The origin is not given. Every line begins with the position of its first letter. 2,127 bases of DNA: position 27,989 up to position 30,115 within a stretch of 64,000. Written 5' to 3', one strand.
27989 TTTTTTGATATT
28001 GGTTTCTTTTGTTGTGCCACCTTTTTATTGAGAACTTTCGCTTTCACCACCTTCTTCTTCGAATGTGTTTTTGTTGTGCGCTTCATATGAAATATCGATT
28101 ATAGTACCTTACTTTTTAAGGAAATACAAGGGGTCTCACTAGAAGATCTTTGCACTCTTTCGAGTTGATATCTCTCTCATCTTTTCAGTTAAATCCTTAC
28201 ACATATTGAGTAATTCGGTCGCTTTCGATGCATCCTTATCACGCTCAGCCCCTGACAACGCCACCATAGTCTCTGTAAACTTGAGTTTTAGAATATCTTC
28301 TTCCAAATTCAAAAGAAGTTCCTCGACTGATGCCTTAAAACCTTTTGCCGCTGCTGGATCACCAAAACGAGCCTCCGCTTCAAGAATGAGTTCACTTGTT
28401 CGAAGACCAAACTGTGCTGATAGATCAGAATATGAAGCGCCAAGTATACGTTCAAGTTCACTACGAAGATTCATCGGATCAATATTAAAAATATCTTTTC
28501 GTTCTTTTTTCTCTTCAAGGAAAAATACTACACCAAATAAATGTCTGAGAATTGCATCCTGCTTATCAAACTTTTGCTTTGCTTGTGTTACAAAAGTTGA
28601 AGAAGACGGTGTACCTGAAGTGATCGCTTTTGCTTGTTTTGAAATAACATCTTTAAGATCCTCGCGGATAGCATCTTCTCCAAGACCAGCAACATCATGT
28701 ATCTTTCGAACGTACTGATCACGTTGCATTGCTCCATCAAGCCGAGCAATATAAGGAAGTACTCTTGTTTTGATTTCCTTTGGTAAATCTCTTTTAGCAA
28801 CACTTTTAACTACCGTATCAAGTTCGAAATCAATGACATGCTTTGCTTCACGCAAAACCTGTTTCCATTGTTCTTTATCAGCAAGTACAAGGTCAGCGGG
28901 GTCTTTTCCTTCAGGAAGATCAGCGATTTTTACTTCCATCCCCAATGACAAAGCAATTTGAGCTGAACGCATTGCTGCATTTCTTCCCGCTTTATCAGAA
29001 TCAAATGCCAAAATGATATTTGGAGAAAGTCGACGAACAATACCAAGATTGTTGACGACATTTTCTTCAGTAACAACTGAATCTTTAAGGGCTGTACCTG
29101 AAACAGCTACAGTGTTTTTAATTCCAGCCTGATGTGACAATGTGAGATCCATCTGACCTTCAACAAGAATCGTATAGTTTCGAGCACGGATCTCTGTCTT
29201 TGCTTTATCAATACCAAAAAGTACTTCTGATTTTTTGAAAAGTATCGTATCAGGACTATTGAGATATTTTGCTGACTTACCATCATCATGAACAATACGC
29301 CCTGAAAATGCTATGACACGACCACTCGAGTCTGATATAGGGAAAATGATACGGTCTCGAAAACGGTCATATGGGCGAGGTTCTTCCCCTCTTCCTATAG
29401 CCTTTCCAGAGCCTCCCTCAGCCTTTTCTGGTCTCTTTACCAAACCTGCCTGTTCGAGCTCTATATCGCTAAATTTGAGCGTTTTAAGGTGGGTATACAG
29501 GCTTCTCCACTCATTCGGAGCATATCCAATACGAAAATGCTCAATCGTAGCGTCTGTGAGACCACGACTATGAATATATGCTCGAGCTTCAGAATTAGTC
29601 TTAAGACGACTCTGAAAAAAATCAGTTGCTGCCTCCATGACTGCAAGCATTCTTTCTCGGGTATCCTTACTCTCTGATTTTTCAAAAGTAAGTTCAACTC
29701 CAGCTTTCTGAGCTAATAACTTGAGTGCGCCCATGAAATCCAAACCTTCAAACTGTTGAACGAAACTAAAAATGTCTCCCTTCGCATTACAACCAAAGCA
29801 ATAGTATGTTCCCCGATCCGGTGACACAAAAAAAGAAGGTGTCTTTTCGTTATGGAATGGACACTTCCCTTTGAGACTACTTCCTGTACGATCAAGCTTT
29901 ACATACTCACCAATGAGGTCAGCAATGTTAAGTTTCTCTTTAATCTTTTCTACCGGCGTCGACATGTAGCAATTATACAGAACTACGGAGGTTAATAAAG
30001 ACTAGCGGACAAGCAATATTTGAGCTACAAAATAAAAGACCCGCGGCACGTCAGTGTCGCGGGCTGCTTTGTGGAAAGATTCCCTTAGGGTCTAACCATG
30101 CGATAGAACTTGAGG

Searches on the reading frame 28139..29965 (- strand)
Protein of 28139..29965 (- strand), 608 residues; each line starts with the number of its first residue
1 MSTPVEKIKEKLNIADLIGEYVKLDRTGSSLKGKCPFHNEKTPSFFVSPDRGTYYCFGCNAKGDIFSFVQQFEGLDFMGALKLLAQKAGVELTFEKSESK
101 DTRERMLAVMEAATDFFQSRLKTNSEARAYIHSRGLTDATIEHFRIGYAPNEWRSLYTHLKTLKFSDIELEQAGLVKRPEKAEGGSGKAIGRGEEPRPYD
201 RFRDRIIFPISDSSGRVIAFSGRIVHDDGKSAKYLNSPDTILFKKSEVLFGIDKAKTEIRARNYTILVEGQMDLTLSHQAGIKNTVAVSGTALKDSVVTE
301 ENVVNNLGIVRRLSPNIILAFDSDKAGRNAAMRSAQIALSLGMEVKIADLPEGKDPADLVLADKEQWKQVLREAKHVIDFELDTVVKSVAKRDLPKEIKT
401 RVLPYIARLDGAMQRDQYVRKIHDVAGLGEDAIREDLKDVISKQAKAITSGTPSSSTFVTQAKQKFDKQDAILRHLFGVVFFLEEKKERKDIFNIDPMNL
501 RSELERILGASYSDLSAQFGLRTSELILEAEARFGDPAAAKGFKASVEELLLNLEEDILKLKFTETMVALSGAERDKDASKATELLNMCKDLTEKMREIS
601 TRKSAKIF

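Call 13: find_encoding_contigs(protein=window:28139-29965:-, flank=10000, max_places=1)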
Protein window:28139-29965:- (608 aa): 2 contigs read that carry it; 1 place shown.
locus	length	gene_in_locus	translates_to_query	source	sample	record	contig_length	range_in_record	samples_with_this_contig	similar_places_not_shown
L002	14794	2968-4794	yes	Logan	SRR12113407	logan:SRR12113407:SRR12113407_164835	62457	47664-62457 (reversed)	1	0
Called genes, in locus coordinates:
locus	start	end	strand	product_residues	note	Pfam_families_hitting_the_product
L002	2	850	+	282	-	?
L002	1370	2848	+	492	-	PF01471:PG_binding_1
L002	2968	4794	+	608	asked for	PF01807:Zn_ribbon_DnaG, PF08275:DNAG_N, PF01751:Toprim, PF13155:Toprim_2, PF13662:Toprim_4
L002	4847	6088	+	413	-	PF03979:Sigma70_r1_1, PF00140:Sigma70_r1_2, PF04542:Sigma70_r2, PF04539:Sigma70_r3, PF04545:Sigma70_r4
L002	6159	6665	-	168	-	-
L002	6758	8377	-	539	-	PF00916:Sulfate_transp, PF01740:STAS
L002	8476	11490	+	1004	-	PF00580:UvrD-helicase, PF13245:AAA_19, PF13361:UvrD_C, PF13538:UvrD_C_2 (faint), PF12705:PDDEXK_1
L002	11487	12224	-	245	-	PF13098:Thioredoxin_2 (faint), PF13462:Thioredoxin_4, PF01323:DSBA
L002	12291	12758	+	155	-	PF08534:Redoxin, PF00578:AhpC-TSA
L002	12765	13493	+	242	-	PF02535:Zip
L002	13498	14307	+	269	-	PF02673:BacA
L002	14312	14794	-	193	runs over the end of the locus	PF13482:RNase_H_2, PF10108:DNA_pol_B_exo2 (faint)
